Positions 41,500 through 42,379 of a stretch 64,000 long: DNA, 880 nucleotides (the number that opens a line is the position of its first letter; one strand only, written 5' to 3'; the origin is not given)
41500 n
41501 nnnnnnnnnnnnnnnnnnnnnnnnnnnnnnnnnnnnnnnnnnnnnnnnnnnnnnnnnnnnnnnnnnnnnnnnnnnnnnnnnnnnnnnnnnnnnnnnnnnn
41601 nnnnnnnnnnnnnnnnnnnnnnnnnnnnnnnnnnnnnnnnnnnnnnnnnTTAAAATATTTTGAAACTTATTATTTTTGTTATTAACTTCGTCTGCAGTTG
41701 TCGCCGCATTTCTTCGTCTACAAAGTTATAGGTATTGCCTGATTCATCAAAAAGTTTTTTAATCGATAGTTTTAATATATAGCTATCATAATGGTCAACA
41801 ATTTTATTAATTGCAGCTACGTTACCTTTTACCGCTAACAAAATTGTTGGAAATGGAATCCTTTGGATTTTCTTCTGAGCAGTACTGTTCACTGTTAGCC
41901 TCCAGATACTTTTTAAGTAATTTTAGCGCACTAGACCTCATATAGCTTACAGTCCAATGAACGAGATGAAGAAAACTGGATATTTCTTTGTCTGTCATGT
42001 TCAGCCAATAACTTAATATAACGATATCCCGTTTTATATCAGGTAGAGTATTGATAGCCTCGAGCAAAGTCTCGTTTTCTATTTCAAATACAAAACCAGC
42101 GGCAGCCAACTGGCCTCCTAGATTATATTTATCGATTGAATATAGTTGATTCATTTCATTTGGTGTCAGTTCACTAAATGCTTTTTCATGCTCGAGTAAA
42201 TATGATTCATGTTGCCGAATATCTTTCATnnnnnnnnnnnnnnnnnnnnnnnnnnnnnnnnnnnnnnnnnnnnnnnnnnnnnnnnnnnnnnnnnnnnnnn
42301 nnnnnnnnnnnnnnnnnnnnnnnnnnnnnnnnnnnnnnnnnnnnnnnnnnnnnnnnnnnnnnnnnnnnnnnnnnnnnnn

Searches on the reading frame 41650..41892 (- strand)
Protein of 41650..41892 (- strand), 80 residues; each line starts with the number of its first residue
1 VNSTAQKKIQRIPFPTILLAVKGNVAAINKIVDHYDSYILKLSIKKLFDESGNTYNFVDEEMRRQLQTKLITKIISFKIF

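Call 23: search_protein_families(library=pfam, proteins=[window:41650-41892:-], max_evalue=0.1)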
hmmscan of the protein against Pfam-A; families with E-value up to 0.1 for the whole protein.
window:41650-41892:- (80 aa): 1 family
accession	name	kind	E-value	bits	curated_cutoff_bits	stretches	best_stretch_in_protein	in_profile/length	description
PF12645.13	HTH_16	-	3.1e-24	85.3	22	1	14-78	1-65/65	Helix-turn-helix domain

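Call 24: search_dna_similar(query=window:41650-41892:-, collection=plasmids, mode=protein, max_rows=40, rows=spread)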
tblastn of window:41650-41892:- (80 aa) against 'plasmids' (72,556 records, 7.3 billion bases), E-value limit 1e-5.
Records with a match: 49; places in all: 50; records where one place covers at least 80% of the query: 38.
Best place of each record, by identity: <60% 49.
By first word of the organism name: Enterococcus 32; Staphylococcus 9; Clostridium 2; Clostridioides 2; Vescimonas 1; Subdoligranulum 1; Ligilactobacillus 1; Monoglobus 1.
By predicted mobility (MOB-suite, as given by PLSDB): conjugative 34; mobilizable 10; non-mobilizable 5.
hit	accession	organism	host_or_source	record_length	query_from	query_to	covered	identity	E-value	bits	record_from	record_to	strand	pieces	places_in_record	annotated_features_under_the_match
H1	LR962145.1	Enterococcus faecalis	-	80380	6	79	93%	48.6%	3e-14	72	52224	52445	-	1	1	none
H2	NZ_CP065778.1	Enterococcus faecium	Homo sapiens,Rectal swab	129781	6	79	93%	48.6%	3e-14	72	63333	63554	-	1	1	helix-turn-helix domain-containing protein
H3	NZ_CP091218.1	Enterococcus faecium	Homo sapiens,whole organism,fecal sample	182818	6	79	93%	48.6%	3e-14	72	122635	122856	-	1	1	helix-turn-helix domain-containing protein | sigma-70 family RNA polymerase sigma factor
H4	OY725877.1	Subdoligranulum variabile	-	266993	1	79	99%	44.3%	3e-16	78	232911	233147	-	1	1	none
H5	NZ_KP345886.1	Enterococcus faecium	-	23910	12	79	85%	50.0%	6e-14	72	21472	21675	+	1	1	helix-turn-helix domain-containing protein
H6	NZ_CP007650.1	Ligilactobacillus salivarius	swine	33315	12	79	85%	50.0%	6e-14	72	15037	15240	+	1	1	helix-turn-helix domain-containing protein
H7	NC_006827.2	Enterococcus faecalis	-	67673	12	79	85%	50.0%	6e-14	72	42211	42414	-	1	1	helix-turn-helix domain-containing protein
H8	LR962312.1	Enterococcus faecalis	-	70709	12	79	85%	50.0%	6e-14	72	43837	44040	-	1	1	none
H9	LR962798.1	Enterococcus faecalis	-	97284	12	79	85%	50.0%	6e-14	72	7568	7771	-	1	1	none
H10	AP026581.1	Enterococcus faecium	Homo sapiens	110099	12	79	85%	50.0%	6e-14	72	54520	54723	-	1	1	hypothetical protein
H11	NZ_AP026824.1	Clostridium tetani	Homo sapiens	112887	12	79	85%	50.0%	6e-14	72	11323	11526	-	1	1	helix-turn-helix domain-containing protein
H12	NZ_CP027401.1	Enterococcus faecium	Homo sapiens,blood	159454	12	79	85%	50.0%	6e-14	72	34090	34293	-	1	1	helix-turn-helix domain-containing protein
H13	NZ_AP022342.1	Enterococcus faecium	Homo sapiens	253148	12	79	85%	50.0%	6e-14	72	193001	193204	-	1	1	helix-turn-helix domain-containing protein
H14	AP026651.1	Enterococcus faecium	-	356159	12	79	85%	50.0%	6e-14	72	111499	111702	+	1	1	hypothetical protein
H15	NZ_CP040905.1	Enterococcus faecium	retail chicken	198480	12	79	85%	50.0%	3e-13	69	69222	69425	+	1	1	helix-turn-helix domain-containing protein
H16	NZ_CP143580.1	Enterococcus faecalis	Homo sapiens,bacterial isolate,sonicate ...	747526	6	79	93%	42.1%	8e-8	54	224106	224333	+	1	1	helix-turn-helix domain-containing protein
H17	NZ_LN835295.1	Clostridium perfringens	-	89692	2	79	98%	37.2%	2e-12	67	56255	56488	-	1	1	helix-turn-helix domain-containing protein | sigma factor-like helix-turn-helix DNA-binding protein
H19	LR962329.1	Enterococcus faecalis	-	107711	12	79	85%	41.2%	1e-7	54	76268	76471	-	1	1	none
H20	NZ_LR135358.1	Enterococcus faecium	-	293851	14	79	83%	38.6%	2e-6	50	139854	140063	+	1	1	helix-turn-helix domain-containing protein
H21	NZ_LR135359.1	Enterococcus faecium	-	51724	1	76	95%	32.9%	4e-8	55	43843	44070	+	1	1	helix-turn-helix domain-containing protein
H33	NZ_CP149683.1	Clostridioides difficile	Dog,single cell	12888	20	79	75%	41.7%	1e-6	51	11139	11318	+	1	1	helix-turn-helix domain-containing protein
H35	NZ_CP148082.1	Staphylococcus aureus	Homo sapiens,blood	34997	11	68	73%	43.1%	4e-10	61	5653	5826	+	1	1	helix-turn-helix domain-containing protein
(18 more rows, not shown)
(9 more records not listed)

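Call 25: get_annotated_region(hit=H7, flank=3500)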
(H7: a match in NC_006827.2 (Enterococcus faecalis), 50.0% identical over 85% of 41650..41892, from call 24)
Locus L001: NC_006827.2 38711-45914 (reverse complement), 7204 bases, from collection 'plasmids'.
description: Enterococcus faecalis plasmid pCF10, complete sequence
organism: Enterococcus faecalis (NCBI taxid 1351)
taxonomy: Bacteria; Bacillota; Bacilli; Lactobacillales; Enterococcaceae; Enterococcus; Enterococcus faecalis
host: -; source: -; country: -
typing (MOB-suite, as given by PLSDB): conjugative; replicon rep_cluster_1027; relaxase MOBP,MOBT; mating-pair formation MPF_T
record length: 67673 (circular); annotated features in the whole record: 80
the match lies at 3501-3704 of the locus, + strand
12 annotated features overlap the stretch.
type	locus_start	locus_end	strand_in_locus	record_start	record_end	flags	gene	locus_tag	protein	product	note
predicted_resistance_gene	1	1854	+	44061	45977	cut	tet(M)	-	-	tetracycline resistance ribosomal protection protein Tet(M)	predicted by amrfinderplus; class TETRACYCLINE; identity 100.0%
CDS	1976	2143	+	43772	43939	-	-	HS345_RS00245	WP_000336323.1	cysteine-rich KTR domain-containing protein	-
CDS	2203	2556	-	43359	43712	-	-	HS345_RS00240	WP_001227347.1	helix-turn-helix transcriptional regulator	-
CDS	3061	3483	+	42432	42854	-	-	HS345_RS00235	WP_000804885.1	sigma-70 family RNA polymerase sigma factor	GO:0006352 - DNA-templated transcription initiation [Evidence IEA]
CDS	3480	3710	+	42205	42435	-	-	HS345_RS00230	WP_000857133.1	helix-turn-helix domain-containing protein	-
CDS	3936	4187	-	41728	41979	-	-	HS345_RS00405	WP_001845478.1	hypothetical protein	-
CDS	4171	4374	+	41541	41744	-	-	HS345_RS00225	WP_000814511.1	excisionase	-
CDS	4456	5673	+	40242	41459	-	-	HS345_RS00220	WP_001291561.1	tyrosine-type recombinase/integrase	GO:0015074 - DNA integration [Evidence IEA]; GO:0006310 - DNA recombination [Evidence IEA]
CDS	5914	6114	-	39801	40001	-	-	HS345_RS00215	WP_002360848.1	hypothetical protein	-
CDS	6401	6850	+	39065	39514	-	-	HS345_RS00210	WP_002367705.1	hypothetical protein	-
CDS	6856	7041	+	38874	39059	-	-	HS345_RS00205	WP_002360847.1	hypothetical protein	-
CDS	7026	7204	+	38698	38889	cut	-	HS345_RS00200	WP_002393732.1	DpnD/PcfM family protein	-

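Call 39: find_homologous_proteins(query=window:41650-41892:-, max_evalue=0.00001)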
Query window:41650-41892:-: no candidate shares three 5-residue words with the query. No homologue found.

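Call 43: get_annotated_region(hit=H4, flank=3000)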
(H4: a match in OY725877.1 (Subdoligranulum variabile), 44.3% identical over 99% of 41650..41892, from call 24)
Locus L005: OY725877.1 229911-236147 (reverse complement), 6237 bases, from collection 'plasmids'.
description: Subdoligranulum variabile strain Subdoligranulum variabile TSDC17.2-1.1 genome assembly, plasmid: 43
organism: Subdoligranulum variabile (NCBI taxid 214851)
taxonomy: Bacteria; Bacillota; Clostridia; Eubacteriales; Oscillospiraceae; Subdoligranulum; Subdoligranulum variabile
host: -; source: -; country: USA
typing (MOB-suite, as given by PLSDB): mobilizable; relaxase MOBV
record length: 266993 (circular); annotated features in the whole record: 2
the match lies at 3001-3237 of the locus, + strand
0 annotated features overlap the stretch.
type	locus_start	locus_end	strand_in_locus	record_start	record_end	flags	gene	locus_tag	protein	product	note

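Call 44: get_annotated_region(hit=H17, flank=3000)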
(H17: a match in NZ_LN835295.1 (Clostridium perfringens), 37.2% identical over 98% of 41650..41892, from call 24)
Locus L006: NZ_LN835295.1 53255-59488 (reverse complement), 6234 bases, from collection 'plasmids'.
description: Clostridium perfringens strain JIR12708 plasmid pJIR4150, complete sequence
organism: Clostridium perfringens (NCBI taxid 1502)
taxonomy: Bacteria; Bacillota; Clostridia; Eubacteriales; Clostridiaceae; Clostridium; Clostridium perfringens
host: -; source: -; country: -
typing (MOB-suite, as given by PLSDB): mobilizable; replicon rep_cluster_1519; relaxase MOBM,MOBT
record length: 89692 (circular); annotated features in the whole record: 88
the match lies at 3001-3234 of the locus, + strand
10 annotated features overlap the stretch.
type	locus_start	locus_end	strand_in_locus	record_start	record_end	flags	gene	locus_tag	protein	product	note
CDS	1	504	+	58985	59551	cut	-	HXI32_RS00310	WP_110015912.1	GNAT family protein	-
CDS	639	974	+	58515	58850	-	-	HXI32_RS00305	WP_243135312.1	winged helix-turn-helix domain-containing protein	-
CDS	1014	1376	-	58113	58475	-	-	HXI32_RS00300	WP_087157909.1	helix-turn-helix transcriptional regulator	-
CDS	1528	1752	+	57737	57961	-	-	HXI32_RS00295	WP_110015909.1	hypothetical protein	-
CDS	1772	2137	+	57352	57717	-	-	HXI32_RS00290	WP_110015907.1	hypothetical protein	-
CDS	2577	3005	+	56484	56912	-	-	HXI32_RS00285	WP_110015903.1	sigma factor-like helix-turn-helix DNA-binding protein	GO:0006352 - DNA-templated transcription initiation [Evidence IEA]; GO:0006355 - regulation of DNA-templated ...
CDS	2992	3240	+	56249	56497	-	-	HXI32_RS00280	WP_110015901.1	helix-turn-helix domain-containing protein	-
CDS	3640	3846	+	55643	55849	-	-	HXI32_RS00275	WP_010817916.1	excisionase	-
CDS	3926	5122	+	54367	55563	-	-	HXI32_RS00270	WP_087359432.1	tyrosine-type recombinase/integrase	GO:0015074 - DNA integration [Evidence IEA]; GO:0006310 - DNA recombination [Evidence IEA]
CDS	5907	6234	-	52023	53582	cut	-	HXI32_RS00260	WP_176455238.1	SpaH/EbpB family LPXTG-anchored major pilin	-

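Call 45: get_annotated_region(hit=H1, flank=3000)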
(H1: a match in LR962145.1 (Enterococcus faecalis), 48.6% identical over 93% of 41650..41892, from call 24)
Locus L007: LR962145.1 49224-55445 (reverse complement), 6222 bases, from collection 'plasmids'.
description: Enterococcus faecalis isolate 26975_2#106 genome assembly, plasmid: 2
organism: Enterococcus faecalis (NCBI taxid 1351)
taxonomy: Bacteria; Bacillota; Bacilli; Lactobacillales; Enterococcaceae; Enterococcus; Enterococcus faecalis
host: -; source: -; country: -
typing (MOB-suite, as given by PLSDB): mobilizable; replicon rep_cluster_992; relaxase MOBC,MOBT
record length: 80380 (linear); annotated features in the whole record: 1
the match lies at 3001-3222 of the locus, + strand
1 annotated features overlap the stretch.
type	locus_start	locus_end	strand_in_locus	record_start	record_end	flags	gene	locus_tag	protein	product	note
predicted_resistance_gene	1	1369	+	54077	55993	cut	tet(M)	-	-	tetracycline resistance ribosomal protection protein Tet(M)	predicted by amrfinderplus; class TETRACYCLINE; identity 97.97%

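Call 46: get_annotated_region(hit=H21, flank=3000)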
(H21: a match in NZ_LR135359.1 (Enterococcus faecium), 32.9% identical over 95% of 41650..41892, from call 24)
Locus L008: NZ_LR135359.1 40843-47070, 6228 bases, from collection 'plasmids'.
description: Enterococcus faecium isolate E7948 plasmid 3
organism: Enterococcus faecium (NCBI taxid 1352)
taxonomy: Bacteria; Bacillota; Bacilli; Lactobacillales; Enterococcaceae; Enterococcus; Enterococcus faecium
host: -; source: -; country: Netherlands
typing (MOB-suite, as given by PLSDB): conjugative; replicon rep_cluster_1763,rep_cluster_889; relaxase MOBP; mating-pair formation MPF_T
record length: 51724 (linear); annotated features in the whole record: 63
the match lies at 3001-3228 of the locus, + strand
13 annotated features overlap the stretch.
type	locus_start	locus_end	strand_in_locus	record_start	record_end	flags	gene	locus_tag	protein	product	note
CDS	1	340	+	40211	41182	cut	-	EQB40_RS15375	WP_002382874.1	D-lactate dehydrogenase VanH-B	-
predicted_resistance_gene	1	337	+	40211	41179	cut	vanH-B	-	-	D-lactate dehydrogenase VanH-B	predicted by amrfinderplus; class GLYCOPEPTIDE; identity 100.0%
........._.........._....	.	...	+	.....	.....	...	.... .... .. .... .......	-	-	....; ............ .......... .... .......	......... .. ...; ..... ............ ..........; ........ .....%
predicted_resistance_gene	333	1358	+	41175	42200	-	vanB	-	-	D-alanine--(R)-lactate ligase VanB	predicted by amrfinderplus; class GLYCOPEPTIDE; identity 99.71%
CDS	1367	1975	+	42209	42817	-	-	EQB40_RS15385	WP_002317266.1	D-Ala-D-Ala dipeptidase VanX-B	-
predicted_resistance_gene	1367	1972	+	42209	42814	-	vanX-B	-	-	D-Ala-D-Ala dipeptidase VanX-B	predicted by amrfinderplus; class GLYCOPEPTIDE; identity 100.0%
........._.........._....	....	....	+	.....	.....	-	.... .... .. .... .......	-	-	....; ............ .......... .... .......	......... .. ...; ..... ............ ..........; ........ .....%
CDS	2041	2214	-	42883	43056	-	-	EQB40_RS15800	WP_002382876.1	hypothetical protein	-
CDS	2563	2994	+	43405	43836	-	-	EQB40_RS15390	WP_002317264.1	sigma-70 family RNA polymerase sigma factor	GO:0006352 - DNA-templated transcription initiation [Evidence IEA]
CDS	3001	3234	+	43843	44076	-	-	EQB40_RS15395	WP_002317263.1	helix-turn-helix domain-containing protein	-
CDS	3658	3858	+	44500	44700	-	-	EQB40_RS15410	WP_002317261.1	excisionase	-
CDS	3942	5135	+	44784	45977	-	-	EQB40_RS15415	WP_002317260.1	site-specific integrase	-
CDS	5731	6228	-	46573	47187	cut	-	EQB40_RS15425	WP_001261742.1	recombinase family protein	GO:0006310 - DNA recombination [Evidence IEA]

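Call 47: get_annotated_region(hit=H33, flank=3000)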
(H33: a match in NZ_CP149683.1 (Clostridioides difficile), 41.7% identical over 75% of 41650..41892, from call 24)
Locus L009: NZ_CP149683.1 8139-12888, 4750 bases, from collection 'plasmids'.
description: Clostridioides difficile strain Z1322PCD0052 plasmid pZ1322PCD0052-5, complete sequence
organism: Clostridioides difficile (NCBI taxid 1496)
taxonomy: Bacteria; Bacillota; Clostridia; Peptostreptococcales; Peptostreptococcaceae; Clostridioides; Clostridioides difficile
host: -; source: Dog,single cell; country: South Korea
typing (MOB-suite, as given by PLSDB): non-mobilizable
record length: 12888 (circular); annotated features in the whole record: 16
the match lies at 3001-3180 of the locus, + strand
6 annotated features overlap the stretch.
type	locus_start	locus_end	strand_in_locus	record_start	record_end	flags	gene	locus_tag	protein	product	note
CDS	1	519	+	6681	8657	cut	-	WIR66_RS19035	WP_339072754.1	ABC transporter permease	-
CDS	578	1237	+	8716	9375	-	-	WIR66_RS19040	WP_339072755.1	DNA-binding response regulator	-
CDS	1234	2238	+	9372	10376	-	-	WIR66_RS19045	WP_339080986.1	sensor histidine kinase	GO:0007165 - signal transduction [Evidence IEA]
CDS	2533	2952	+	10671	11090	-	-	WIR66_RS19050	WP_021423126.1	sigma-70 family RNA polymerase sigma factor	GO:0006352 - DNA-templated transcription initiation [Evidence IEA]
CDS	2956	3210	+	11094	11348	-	-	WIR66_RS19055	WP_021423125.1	helix-turn-helix domain-containing protein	-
CDS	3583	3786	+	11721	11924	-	-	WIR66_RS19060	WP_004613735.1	excisionase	-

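Call 48: get_annotated_region(hit=H35, flank=3000)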
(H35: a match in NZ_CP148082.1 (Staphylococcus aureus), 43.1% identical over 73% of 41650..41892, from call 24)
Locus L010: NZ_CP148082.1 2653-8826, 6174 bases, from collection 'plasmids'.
description: Staphylococcus aureus strain BSN120 plasmid p0915, complete sequence
organism: Staphylococcus aureus (NCBI taxid 1280)
taxonomy: Bacteria; Bacillota; Bacilli; Bacillales; Staphylococcaceae; Staphylococcus; Staphylococcus aureus
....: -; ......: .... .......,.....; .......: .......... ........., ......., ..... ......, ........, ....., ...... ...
typing (MOB-suite, as given by PLSDB): conjugative; replicon rep_cluster_1142; relaxase MOBQ; mating-pair formation MPF_T
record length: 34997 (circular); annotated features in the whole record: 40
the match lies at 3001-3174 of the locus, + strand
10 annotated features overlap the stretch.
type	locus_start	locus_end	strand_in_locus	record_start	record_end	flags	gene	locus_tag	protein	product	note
predicted_resistance_gene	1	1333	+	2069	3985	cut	tet(M)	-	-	tetracycline resistance ribosomal protection protein Tet(M)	predicted by amrfinderplus; class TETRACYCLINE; identity 100.0%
CDS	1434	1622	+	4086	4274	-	-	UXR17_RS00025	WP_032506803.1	cysteine-rich KTR domain-containing protein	-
CDS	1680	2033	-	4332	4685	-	-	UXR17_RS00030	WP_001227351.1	helix-turn-helix domain-containing protein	-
CDS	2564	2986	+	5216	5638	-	-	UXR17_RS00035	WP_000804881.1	sigma-70 family RNA polymerase sigma factor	GO:0006352 - DNA-templated transcription initiation [Evidence IEA]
CDS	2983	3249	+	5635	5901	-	-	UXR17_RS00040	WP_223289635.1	helix-turn-helix domain-containing protein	-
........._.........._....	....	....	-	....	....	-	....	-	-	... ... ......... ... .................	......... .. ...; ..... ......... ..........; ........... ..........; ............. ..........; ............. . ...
predicted_resistance_gene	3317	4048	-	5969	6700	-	erm(C)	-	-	23S rRNA (adenine(2058)-N(6))-methyltransferase Erm(C)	predicted by amrfinderplus; class LINCOSAMIDE/MACROLIDE/STREPTOGRAMIN; identity 98.77%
CDS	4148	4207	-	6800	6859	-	ermCL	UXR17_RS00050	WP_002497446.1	23S rRNA methylase leader peptide ErmCL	-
CDS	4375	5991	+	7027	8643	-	-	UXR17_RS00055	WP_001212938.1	hypothetical protein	-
CDS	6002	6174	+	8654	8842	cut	-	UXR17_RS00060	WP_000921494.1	hypothetical protein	-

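Call 49: get_annotated_region(hit=H16, flank=3000)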
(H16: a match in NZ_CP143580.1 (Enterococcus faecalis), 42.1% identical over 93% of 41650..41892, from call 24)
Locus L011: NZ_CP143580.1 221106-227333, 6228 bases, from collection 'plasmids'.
description: Enterococcus faecalis strain IDRL-9065 plasmid unnamed1, complete sequence
organism: Enterococcus faecalis (NCBI taxid 1351)
taxonomy: Bacteria; Bacillota; Bacilli; Lactobacillales; Enterococcaceae; Enterococcus; Enterococcus faecalis
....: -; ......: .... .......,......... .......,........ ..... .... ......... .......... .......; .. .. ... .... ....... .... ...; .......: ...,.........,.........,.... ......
typing (MOB-suite, as given by PLSDB): conjugative; relaxase MOBP; mating-pair formation MPF_T
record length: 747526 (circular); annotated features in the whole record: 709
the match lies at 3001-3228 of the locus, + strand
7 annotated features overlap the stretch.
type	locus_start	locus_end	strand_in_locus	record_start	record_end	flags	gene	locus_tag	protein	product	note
CDS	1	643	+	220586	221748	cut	-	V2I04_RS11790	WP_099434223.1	IS3 family transposase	-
CDS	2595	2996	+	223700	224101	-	-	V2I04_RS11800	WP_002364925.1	sigma-70 family RNA polymerase sigma factor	GO:0006352 - DNA-templated transcription initiation [Evidence IEA]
CDS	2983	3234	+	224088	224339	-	-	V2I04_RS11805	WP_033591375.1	helix-turn-helix domain-containing protein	-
CDS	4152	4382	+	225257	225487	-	-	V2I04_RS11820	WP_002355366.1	helix-turn-helix domain-containing protein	-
CDS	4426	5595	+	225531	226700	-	-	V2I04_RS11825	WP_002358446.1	tyrosine-type recombinase/integrase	GO:0015074 - DNA integration [Evidence IEA]; GO:0006310 - DNA recombination [Evidence IEA]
CDS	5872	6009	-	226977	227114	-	-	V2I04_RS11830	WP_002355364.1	hypothetical protein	-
CDS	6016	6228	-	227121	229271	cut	feoB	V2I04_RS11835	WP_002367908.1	ferrous iron transport protein B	GO:0006826 - iron ion transport [Evidence IEA]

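Call 50: get_annotated_region(hit=H20, flank=3000)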
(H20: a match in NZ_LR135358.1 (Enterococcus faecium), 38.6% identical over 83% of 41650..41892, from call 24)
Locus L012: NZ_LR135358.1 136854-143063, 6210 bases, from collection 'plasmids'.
description: Enterococcus faecium isolate E7948 plasmid 2
organism: Enterococcus faecium (NCBI taxid 1352)
taxonomy: Bacteria; Bacillota; Bacilli; Lactobacillales; Enterococcaceae; Enterococcus; Enterococcus faecium
host: -; source: -; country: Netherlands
typing (MOB-suite, as given by PLSDB): conjugative; replicon rep_cluster_893; relaxase MOBP; mating-pair formation MPF_T
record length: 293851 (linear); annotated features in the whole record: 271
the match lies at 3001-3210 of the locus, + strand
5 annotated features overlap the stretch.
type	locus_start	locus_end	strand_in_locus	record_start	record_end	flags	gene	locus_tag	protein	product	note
predicted_resistance_gene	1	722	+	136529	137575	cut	cfr(B)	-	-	23S rRNA (adenine(2503)-C(8))-methyltransferase Cfr(B)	predicted by amrfinderplus; class PHENICOL/LINCOSAMIDE/OXAZOLIDINONE/PLEUROMUTILIN/STREPTOGRAMIN; identity 99.71%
CDS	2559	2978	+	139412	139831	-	-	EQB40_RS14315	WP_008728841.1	sigma-70 family RNA polymerase sigma factor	GO:0006352 - DNA-templated transcription initiation [Evidence IEA]; GO:0006355 - regulation of DNA-templated ...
CDS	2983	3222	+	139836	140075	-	-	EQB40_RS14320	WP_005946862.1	helix-turn-helix domain-containing protein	-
CDS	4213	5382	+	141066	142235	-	-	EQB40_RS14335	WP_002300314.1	IS256 family transposase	-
CDS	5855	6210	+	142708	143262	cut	-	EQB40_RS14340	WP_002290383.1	tyrosine-type recombinase/integrase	GO:0015074 - DNA integration [Evidence IEA]; GO:0006310 - DNA recombination [Evidence IEA]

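Call 51: get_annotated_region(hit=H19, flank=3000)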
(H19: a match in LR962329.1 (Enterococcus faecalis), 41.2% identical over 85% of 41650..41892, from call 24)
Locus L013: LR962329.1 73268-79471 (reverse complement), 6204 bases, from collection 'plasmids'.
description: Enterococcus faecalis isolate 27725_1#347 genome assembly, plasmid: 2
organism: Enterococcus faecalis (NCBI taxid 1351)
taxonomy: Bacteria; Bacillota; Bacilli; Lactobacillales; Enterococcaceae; Enterococcus; Enterococcus faecalis
host: -; source: -; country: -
typing (MOB-suite, as given by PLSDB): non-mobilizable; replicon rep_cluster_185
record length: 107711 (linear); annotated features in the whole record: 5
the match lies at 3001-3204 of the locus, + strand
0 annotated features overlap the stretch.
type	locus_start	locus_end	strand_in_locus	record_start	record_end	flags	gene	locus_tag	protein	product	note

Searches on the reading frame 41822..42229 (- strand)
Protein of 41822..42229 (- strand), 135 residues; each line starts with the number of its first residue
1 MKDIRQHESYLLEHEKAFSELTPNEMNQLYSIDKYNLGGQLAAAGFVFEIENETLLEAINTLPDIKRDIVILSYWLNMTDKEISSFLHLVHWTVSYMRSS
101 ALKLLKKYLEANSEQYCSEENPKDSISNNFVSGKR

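Call 23: search_protein_families(library=pfam, proteins=[window:41822-42229:-], max_evalue=0.1)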
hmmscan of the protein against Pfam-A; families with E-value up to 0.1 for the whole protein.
window:41822-42229:- (135 aa): 2 families
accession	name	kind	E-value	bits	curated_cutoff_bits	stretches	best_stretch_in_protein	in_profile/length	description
PF08281.18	Sigma70_r4_2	-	7.8e-06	25.9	25.7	1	54-89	3-38/54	Sigma-70, region 4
PF04545.22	Sigma70_r4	-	0.001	19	24.1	1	58-107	1-50/50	Sigma-70, region 4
